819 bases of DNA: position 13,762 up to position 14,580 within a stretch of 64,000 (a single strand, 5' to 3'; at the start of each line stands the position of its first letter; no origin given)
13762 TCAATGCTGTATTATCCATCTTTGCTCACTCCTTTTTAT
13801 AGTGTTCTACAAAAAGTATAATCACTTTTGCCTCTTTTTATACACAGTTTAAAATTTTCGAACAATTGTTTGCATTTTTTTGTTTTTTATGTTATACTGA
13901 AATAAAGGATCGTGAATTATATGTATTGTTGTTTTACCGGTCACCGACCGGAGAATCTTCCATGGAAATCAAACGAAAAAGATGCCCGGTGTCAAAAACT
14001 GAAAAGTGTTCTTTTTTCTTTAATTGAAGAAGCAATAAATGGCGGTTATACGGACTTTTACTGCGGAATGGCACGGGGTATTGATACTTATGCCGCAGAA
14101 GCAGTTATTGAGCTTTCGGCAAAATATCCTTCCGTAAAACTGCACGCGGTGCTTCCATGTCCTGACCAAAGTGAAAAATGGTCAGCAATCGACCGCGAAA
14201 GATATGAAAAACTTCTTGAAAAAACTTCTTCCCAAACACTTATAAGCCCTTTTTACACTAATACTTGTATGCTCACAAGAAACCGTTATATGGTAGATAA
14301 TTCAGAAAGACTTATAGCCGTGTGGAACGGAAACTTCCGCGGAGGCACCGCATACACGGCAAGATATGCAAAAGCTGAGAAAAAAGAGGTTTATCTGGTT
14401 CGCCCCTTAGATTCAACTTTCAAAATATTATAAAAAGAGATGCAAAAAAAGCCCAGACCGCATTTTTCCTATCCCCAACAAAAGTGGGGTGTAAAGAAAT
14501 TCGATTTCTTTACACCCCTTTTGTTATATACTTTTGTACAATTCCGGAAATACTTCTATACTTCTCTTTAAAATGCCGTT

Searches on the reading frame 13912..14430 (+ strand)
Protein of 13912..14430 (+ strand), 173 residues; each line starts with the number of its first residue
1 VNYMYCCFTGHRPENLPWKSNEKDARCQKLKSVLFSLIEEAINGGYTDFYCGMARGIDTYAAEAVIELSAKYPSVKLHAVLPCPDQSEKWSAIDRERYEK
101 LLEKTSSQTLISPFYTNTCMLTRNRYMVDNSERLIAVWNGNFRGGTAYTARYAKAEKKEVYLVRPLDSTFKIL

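Call 41: search_protein_families(library=pfam, proteins=[window:13912-14430:+], max_evalue=0.00001)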
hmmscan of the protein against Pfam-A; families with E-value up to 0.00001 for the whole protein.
window:13912-14430:+ (173 aa): 2 families
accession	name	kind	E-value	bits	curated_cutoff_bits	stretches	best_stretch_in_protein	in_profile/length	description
PF06908.16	YpsA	-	3.1e-24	86.3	27.7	1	6-159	1-156/168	YspA SLOG family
PF02481.21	DNA_processg_A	-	4.5e-07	29.7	29.6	1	51-163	79-187/212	DNA recombination-mediator protein A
